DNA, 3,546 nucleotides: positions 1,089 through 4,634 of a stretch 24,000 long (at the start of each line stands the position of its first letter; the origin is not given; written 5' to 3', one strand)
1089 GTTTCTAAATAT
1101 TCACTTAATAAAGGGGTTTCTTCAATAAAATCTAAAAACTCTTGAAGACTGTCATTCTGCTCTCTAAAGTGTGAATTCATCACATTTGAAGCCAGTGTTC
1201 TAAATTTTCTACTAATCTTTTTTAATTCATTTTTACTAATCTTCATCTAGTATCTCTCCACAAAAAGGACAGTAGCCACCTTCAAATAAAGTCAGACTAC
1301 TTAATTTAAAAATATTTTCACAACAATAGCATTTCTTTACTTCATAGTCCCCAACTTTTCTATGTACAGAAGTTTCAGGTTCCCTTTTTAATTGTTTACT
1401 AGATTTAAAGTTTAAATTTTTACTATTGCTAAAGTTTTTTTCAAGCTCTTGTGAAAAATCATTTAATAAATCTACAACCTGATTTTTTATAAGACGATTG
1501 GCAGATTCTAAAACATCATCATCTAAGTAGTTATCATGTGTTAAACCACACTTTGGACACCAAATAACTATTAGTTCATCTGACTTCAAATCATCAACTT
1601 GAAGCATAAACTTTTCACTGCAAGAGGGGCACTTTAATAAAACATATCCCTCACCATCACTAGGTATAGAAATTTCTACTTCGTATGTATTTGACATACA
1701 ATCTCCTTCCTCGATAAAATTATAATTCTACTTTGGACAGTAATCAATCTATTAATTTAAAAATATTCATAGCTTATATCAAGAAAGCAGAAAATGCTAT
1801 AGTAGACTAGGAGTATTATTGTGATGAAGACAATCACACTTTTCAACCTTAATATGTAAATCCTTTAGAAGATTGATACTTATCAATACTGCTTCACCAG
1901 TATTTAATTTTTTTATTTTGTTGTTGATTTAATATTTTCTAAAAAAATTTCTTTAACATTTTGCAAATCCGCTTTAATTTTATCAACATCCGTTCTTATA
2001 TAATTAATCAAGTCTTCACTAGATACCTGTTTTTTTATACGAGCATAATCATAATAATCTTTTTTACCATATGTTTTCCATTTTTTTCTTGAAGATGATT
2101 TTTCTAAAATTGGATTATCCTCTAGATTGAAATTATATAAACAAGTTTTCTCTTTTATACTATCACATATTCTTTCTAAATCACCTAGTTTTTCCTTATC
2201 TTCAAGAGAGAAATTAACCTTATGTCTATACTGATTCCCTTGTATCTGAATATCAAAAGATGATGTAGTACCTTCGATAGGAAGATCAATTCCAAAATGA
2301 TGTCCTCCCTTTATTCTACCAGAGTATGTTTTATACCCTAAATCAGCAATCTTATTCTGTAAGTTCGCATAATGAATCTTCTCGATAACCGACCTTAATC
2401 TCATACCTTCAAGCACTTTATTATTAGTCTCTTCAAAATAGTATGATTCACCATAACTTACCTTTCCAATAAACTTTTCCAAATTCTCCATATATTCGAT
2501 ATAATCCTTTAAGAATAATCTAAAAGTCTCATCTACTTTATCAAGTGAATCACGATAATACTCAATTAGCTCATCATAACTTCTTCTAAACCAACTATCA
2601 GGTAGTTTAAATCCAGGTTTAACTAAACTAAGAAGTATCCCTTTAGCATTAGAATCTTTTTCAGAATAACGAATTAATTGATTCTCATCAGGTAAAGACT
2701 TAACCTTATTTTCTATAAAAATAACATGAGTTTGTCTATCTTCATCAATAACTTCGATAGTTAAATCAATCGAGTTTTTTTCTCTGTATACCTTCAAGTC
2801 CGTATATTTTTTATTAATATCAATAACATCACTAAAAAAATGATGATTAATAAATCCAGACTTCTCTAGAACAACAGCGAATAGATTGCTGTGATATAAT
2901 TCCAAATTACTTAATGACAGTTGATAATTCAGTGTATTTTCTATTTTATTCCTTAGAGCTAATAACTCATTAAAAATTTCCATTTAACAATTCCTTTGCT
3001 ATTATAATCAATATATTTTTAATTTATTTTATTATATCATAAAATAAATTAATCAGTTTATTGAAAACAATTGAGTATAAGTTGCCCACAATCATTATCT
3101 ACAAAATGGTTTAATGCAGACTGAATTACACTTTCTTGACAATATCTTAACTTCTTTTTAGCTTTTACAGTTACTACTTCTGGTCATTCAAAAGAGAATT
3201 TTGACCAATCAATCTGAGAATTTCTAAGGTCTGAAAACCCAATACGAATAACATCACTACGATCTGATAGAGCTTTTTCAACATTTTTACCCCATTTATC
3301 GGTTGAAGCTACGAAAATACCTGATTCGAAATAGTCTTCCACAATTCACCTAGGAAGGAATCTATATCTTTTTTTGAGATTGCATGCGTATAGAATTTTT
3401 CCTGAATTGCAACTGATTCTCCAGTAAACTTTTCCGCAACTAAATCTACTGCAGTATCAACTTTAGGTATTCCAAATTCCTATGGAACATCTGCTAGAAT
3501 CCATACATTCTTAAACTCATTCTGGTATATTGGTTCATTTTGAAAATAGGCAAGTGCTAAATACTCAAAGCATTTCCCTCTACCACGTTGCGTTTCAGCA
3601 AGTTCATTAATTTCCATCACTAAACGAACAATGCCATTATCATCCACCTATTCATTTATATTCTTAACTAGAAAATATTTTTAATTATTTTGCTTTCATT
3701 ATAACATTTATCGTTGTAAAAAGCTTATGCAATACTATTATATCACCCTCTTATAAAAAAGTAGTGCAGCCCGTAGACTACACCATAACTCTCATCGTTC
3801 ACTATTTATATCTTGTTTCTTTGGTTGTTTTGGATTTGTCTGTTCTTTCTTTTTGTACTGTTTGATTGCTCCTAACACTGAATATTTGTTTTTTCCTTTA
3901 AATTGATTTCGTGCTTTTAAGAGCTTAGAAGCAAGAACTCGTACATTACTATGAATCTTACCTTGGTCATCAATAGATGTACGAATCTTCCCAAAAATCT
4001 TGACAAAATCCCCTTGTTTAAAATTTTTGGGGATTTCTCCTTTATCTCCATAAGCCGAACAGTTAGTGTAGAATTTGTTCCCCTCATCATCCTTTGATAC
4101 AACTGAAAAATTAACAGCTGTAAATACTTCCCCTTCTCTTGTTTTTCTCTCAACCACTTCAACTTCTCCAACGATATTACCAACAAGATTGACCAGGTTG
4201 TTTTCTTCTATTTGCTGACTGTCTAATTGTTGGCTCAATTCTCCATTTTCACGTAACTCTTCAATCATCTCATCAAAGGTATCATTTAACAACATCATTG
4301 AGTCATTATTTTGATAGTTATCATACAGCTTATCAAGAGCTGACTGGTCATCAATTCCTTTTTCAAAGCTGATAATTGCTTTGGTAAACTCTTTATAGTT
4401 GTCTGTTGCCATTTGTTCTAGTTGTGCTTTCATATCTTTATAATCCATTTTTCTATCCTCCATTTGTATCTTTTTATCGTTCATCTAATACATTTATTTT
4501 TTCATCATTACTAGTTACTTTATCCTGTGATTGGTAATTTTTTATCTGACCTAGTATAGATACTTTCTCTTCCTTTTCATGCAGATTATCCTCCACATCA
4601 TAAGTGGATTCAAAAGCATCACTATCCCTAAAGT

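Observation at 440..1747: Translationally coupled double-zinc-ribbon protein plus C-terminal membrane-hairpin protein: candidate undescribed two-gene defence/abortive-infection (or addiction) module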

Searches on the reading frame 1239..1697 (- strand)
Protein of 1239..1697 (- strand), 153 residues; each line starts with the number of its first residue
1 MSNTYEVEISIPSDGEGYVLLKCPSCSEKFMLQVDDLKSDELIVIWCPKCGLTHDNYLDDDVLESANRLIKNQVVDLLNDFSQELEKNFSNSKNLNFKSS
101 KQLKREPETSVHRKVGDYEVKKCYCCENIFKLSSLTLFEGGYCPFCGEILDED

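Call 4: search_protein_families(library=pfam, proteins=[window:1239-1697:-], max_evalue=1)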
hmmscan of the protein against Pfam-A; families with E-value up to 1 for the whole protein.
window:1239-1697:- (153 aa): 20 families
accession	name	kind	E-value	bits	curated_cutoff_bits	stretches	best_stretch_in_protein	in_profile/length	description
PF14354.12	Lar_restr_allev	-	0.00014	22.5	28.6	1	20-71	3-52/58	Restriction alleviation protein Lar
PF25206.1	DUF7836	-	0.0011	19.3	26.7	1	16-53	3-39/59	Domain of unknown function (DUF7836)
PF09845.14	OapC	-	0.004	17.9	23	1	23-106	4-82/133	Origin-associated protein OapC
PF13717.11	Zn_ribbon_4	-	0.0057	17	30.3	1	22-51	4-32/36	zinc-ribbon domain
PF24460.1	DUF7575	-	0.0062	16.3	28.5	0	142-153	5-16/28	Domain of unknown function (DUF7575)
PF05207.18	Zn_ribbon_CSL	-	0.011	15.8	29.2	1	19-53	17-49/55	CSL zinc finger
PF08271.17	Zn_Ribbon_TF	-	0.038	14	29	0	22-52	2-27/43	TFIIB zinc-binding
PF24441.1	DUF7560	-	0.065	13.4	27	0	21-51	6-34/44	Family of unknown function (DUF7560)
PF21344.3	Zn_ribbon_LysW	-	0.085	13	27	1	22-51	2-28/46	Alpha-aminoadipate carrier protein LysW-like, globular domain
PF14446.12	Prok-RING_1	-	0.11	12.8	29.1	1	21-54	5-30/54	Prokaryotic RING finger family 1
PF07282.18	Cas12f1-like_TNB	-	0.12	13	26.3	1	22-55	30-51/60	Cas12f1-like, TNB domain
PF10825.13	DUF2752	-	0.23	12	27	1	42-54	6-18/49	Protein of unknown function (DUF2752)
PF14803.11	Zn_ribbon_Nudix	-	0.24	11.8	25.6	0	23-54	3-32/34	Nudix N-terminal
PF24042.1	DUF7351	-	0.26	11.5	31.2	0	22-57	3-34/177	Domain of unknown function (DUF7351)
PF05129.18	Zn_ribbon_Elf1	-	0.27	11.8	29.8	1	21-54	23-56/79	Transcription elongation factor Elf1 like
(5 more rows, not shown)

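Call 5: search_protein_families(library=padloc, proteins=[window:1239-1697:-], max_evalue=1)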
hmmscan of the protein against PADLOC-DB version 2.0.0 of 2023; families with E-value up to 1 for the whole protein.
window:1239-1697:- (153 aa): 4 families
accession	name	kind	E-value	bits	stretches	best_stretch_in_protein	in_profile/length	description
PDLC04447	PDC-M14A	-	6.2e-51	170.8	1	1-148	1-149/152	-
PDLC00258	LmuB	-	0.00088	16.7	1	30-102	275-345/376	AAA ATPase domain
PDLC00257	LmuB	-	0.0024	14.7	1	33-101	284-350/571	AAA ATPase domain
PDLC02937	RT_I-B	-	0.003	14.9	1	39-107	161-226/316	-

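Call 8: search_protein_families(library=ncbifam, proteins=[window:1239-1697:-], max_evalue=0.1)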
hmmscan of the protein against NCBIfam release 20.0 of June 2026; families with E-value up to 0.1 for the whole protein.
window:1239-1697:- (153 aa): 6 families
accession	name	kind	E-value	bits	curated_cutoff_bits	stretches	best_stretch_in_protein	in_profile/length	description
TIGR03831.1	YgiT_finger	domain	0.00091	19.5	20.2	0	41-51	29-39/46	YgiT-type zinc finger protein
NF047912.1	ECs_2282_CxxC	subfamily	0.0039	17.1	37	1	21-79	3-59/60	ECs_2282 family putative zinc-binding protein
TIGR03655.1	anti_R_Lar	subfamily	0.011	16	39.6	0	20-55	1-39/55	Lar family restriction alleviation protein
NF011482.0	PRK14892.1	equivalog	0.02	14.8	109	1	20-79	21-74/101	putative transcription elongation factor Elf1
TIGR02098.1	MJ0042_CXXC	domain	0.04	13.6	20.9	1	21-53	3-34/38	MJ0042-type zinc finger domain-containing protein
TIGR00100.1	hypA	equivalog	0.093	12.8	88.1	0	20-56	70-99/116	hydrogenase maturation nickel metallochaperone HypA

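Call 9: search_protein_families(library=phrogs, proteins=[window:1239-1697:-], max_evalue=0.1)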
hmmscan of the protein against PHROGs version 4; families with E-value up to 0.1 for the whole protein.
window:1239-1697:- (153 aa): 12 families
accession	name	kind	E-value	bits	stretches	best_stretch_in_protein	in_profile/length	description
phrog_15404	-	unknown function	8.2e-05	23.9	1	21-69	8-52/89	-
phrog_559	-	DNA, RNA and nucleotide metabolism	0.00011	22.2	1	4-148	137-241/607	HNH endonuclease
phrog_4875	-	unknown function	0.00018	22.6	1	21-72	13-58/77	-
phrog_32384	-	unknown function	0.00019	22.3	1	13-72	15-72/215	-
phrog_6422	-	moron, auxiliary metabolic gene and host takeover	0.001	20.4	1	18-61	5-47/120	Lar-like restriction alleviation protein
phrog_35899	-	unknown function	0.0029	18.7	1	22-59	7-44/112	-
phrog_28152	-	unknown function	0.0083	16.7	1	20-67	157-204/246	-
phrog_31963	-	unknown function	0.011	16.8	1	33-61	4-32/45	-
phrog_22543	-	unknown function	0.034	15.6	0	121-152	64-99/105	-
phrog_4030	-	unknown function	0.042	15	0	142-151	69-78/85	-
phrog_5602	-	unknown function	0.073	13.8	1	21-51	19-49/60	-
phrog_24932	-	unknown function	0.078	13.7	0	15-36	32-53/53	-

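Call 14: find_homologous_proteins(query=window:1239-1697:-)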
Query window:1239-1697:- (153 aa): 18 proteins with E <= 0.001 among 26 candidates.
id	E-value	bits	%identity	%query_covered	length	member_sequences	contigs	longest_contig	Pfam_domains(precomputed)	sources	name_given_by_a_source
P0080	2.4e-97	341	99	100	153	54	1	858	-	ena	-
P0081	4.3e-58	213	60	100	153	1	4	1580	-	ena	-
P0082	5.5e-58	213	61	97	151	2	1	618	-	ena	-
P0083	1.5e-56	208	59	100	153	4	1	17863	PF08271.18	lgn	-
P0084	1.9e-56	208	59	100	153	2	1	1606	-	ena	-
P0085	1.5e-55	205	58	100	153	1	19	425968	-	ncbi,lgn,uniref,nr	ncbi:hypothetical protein [Aminobacterium mobile]|uniref:hypothetical protein n=1 Tax=Aminobacterium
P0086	4.2e-55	204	56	100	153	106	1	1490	PF08271.18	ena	-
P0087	1.3e-54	202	58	100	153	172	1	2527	-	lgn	-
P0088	2.6e-54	201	56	100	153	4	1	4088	PF08271.18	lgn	-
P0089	2.5e-44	169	60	80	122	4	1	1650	PF08271.18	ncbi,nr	ncbi:TFIIB-type zinc ribbon-containing protein, partial [Streptococcus agalactiae]|nr:TFIIB-type zin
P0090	9.7e-43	163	50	99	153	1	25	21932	-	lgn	-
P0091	1.4e-41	160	53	100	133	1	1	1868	-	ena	-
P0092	7.4e-36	141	51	73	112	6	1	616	-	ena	-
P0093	1.3e-35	140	59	68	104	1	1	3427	PF25206.2,PF08271.18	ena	-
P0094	2.2e-32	130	58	63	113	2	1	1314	-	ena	-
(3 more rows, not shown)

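Call 26: search_solved_structures(query=A2, max_evalue=1)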
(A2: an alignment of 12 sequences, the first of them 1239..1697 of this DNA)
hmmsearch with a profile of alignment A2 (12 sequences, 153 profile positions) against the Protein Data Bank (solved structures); distinct sequences matched with E-value up to 1: 11.
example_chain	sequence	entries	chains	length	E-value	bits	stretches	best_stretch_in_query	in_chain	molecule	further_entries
2jr7_A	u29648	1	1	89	0.056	16.6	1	14-61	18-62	DPH3 homolog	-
1yws_A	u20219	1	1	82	0.061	16.4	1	21-61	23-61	protein YBL071w-A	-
1yop_A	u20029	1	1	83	0.069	16.2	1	21-61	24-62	Kti11p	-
5ax2_A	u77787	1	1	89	0.085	15.9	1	21-61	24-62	Diphthamide biosynthesis protein 3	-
1wge_A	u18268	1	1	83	0.11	15.6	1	14-61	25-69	Hypothetical protein 2610018L09Rik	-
4c2m_I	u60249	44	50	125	0.15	15.1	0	21-58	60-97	DNA-DIRECTED RNA POLYMERASE I SUBUNIT RPA12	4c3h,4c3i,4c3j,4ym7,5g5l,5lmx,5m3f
4x33_A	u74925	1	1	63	0.31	14.1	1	20-55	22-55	Diphthamide biosynthesis protein 3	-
7ood_x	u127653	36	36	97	0.53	13.4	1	19-51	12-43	50S ribosomal protein L31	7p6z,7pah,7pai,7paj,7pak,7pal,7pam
8hkx_S27E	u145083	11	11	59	0.6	13.2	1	5-51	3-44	30S ribosomal protein S27e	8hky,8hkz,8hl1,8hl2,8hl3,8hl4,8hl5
9fhl_W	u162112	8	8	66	0.94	12.6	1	6-51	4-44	Small ribosomal subunit protein eS27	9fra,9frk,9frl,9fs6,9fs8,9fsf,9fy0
4d4o_A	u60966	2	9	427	0.96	12.5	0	22-61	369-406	PROTEIN ATS1, DIPHTHAMIDE BIOSYNTHESIS PROTEIN 3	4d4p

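Call 32: predict_structure(alignment_id=A2)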
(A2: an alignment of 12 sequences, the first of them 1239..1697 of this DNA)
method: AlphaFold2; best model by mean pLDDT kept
length: 153 residues; sequences in the alignment: 12
mean_pLDDT: 76.4   pTM: 0.63
mean pLDDT of the five models: 76.4, 76.4, 73.2, 71.1, 69.9
residues with pLDDT >= 90: 0; 70-90: 110; 50-70: 41; < 50: 2
segments of 3 or more residues with pLDDT < 50: none
pLDDT, mean of each block of 10 residues (from residue 1): 62 81 87 74 80 84 81 84 77 63 73 68 84 68 85 57
secondary structure, 60 per line:
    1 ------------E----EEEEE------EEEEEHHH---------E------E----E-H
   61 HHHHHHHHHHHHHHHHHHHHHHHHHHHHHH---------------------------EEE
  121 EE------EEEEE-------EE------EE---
elements in order: E18-22 E29-33 H60-90 E118-122 E129-133

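Call 43: fold_search(model_id=the predicted structure, library=pdb)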
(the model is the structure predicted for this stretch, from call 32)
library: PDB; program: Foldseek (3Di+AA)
matches with E <= 10: 83; with E <= 0.001: 0
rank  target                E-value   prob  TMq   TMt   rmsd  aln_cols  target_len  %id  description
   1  7oqy_Y                2.6e+00  0.04  0.19  0.28  28.7       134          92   10  Cryo-EM structure of the cellular negative regulator TFS4 bound to the archaeal RNA polymerase (released 2021-08-25)
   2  4ycv_C                3.1e+00  0.04  0.15  0.07  18.9        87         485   11  Crystal structure of cladosporin in complex with plasmodium lysyl-tRNA synthetase (released 2015-06-24)
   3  7yuj_A                3.3e+00  0.02  0.17  0.18  16.4       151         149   12  Crystal structure of HOIL-1L(365-510) (released 2023-08-30)
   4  2nb9_MODEL_1_A        3.5e+00  0.09  0.18  0.48   5.6        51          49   24  Solution structure of ZitP zinc finger (released 2016-12-14)
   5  7yuj_B                3.8e+00  0.03  0.19  0.19  16.7       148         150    9  Crystal structure of HOIL-1L(365-510) (released 2023-08-30)
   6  8ket_F                3.8e+00  0.02  0.09  0.06  19.1        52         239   13  Cryo-EM structure of HRD1-SEL1LFL-XTP3B complex (released 2025-02-19)
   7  6uht_A                4.0e+00  0.01  0.10  0.04  13.4        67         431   13  Crystal structure of BoNT/B receptor-binding domain in complex with VHH JLI-G10 (released 2020-03-04)
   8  6gk4_B                4.3e+00  0.04  0.10  0.13   6.4        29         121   10  Human NBD1 of CFTR in complex with nanobodies D12 and T8 (released 2019-06-19)
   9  4omn                  4.5e+00  0.03  0.11  0.26  18.6        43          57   19  Crystal structure of the intertwined dimer of the c-Src tyrosine kinase SH3 domain mutant Q128E (released 2014-12-10)
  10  9emy_F                4.8e+00  0.03  0.10  0.13   6.4        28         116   11  P. falciparum FIKK13 in complex with ATPgammaS (released 2025-03-26)
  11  6xxo                  4.8e+00  0.01  0.10  0.12   6.9        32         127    9  Crystal structure of NB8, a nanobody targeting prostate specific membrane antigen (released 2020-06-10)
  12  9emy_L                5.2e+00  0.03  0.10  0.13   6.4        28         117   11  P. falciparum FIKK13 in complex with ATPgammaS (released 2025-03-26)
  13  8ybl_B                5.2e+00  0.03  0.10  0.12   6.3        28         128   11  Crystal structure of nanobody SEB-Nb3 bound to staphylococcal enterotoxin B (SEB) (released 2024-12-25)
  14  7nvn_N                5.2e+00  0.01  0.10  0.14   9.3        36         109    8  Human TRiC complex in closed state with nanobody and tubulin bound (released 2022-03-02)
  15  9jd0_F                5.5e+00  0.04  0.10  0.13   6.3        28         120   11  Crystal structure of TMPRSS2 in complex with nanobody (released 2025-07-30)
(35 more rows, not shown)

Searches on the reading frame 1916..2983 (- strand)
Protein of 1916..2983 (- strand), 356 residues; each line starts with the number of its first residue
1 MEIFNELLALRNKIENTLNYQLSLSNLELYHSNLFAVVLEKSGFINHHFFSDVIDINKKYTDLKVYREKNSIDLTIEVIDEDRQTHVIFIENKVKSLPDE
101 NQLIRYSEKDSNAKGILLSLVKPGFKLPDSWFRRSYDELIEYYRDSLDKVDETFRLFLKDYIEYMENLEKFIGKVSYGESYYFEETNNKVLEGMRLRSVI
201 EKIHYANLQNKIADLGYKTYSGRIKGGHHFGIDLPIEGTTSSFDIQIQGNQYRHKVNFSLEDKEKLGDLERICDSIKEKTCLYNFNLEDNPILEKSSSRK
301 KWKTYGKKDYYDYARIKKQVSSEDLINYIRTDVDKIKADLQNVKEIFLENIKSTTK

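Call 4: search_protein_families(library=pfam, proteins=[window:1916-2983:-], max_evalue=1)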
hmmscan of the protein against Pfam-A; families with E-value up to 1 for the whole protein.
window:1916-2983:- (356 aa): 3 families
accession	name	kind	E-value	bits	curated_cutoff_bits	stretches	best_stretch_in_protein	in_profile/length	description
PF14281.12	PDDEXK_4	-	2.7e-05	24.6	22.3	1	47-109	47-111/183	PD-(D/E)XK nuclease superfamily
PF10874.13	DUF2746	-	0.0016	19.2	23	1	306-351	33-77/101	Protein of unknown function (DUF2746)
PF18175.6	HU-CCDC81_bac_2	-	0.017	15.4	35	1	318-351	11-44/70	CCDC81-like prokaryotic HU domain 2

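Call 5: search_protein_families(library=padloc, proteins=[window:1916-2983:-], max_evalue=1)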
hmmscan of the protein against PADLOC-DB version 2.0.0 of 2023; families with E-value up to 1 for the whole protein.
window:1916-2983:- (356 aa): 4 families
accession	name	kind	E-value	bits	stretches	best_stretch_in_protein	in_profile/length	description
PDLC04972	PDC-S26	-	4.7e-11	40.6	2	56-165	88-205/397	-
PDLC04977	PDC-S26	-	5e-11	40.3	1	58-166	92-206/400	-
PDLC04971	PDC-S26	-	2.8e-06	24.4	1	59-108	101-150/415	-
PDLC04974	PDC-S26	-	0.0011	16.3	1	77-113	110-146/401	-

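Call 8: search_protein_families(library=ncbifam, proteins=[window:1916-2983:-], max_evalue=0.1)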
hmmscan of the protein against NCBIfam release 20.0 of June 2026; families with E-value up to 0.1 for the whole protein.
window:1916-2983:- (356 aa): 0 families

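Call 9: search_protein_families(library=phrogs, proteins=[window:1916-2983:-], max_evalue=0.1)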
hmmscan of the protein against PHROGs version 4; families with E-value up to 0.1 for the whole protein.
window:1916-2983:- (356 aa): 2 families
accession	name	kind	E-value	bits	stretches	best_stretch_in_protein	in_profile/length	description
phrog_26811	-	unknown function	0.033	15.6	1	299-349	39-91/104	-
phrog_36792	-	unknown function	0.064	14.5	0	41-70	40-68/77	-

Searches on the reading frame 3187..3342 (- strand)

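Call 81: search_protein_families(library=pfam, proteins=[window:3187-3342:-], max_evalue=0.1)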
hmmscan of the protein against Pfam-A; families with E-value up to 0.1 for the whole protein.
window:3187-3342:- (52 aa): 1 family
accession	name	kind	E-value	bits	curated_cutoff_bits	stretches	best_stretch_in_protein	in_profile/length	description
PF13156.12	Mrr_cat_2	-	1.2e-09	38.6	22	1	3-51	73-122/127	Restriction endonuclease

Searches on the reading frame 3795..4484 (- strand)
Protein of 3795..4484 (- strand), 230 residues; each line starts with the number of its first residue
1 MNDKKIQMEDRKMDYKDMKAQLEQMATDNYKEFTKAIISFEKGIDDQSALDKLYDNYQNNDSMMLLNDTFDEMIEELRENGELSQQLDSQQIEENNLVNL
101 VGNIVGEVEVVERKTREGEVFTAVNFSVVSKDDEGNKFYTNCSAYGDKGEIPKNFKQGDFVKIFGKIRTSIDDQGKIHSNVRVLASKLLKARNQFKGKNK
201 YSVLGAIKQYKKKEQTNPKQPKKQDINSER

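Call 4: search_protein_families(library=pfam, proteins=[window:3795-4484:-], max_evalue=1)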
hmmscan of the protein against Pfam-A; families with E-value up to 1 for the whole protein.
window:3795-4484:- (230 aa): 1 family
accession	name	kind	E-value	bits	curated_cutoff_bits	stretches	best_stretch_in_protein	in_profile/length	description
PF19808.4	DUF6291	-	0.16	12.6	27.2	0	15-42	5-32/79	Family of unknown function (DUF6291)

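Call 5: search_protein_families(library=padloc, proteins=[window:3795-4484:-], max_evalue=1)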
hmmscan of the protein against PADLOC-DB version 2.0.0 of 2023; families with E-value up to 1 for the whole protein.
window:3795-4484:- (230 aa): 0 families

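Call 8: search_protein_families(library=ncbifam, proteins=[window:3795-4484:-], max_evalue=0.1)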
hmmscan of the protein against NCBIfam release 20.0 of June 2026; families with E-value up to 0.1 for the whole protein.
window:3795-4484:- (230 aa): 1 family
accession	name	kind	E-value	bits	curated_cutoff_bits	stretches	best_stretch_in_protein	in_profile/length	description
NF033558.1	transpos_IS1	equivalog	0.02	14.9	100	1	30-97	120-187/199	IS1 family transposase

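Call 9: search_protein_families(library=phrogs, proteins=[window:3795-4484:-], max_evalue=0.1)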
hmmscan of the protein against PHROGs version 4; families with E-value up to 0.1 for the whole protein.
window:3795-4484:- (230 aa): 3 families
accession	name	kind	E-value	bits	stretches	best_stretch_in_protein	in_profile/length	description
phrog_5818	-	unknown function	0.0043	18.4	1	67-132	32-96/98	-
phrog_26861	-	unknown function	0.0089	16.3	1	90-169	130-205/242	-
phrog_7123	-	unknown function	0.025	16.1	1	73-142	12-78/96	-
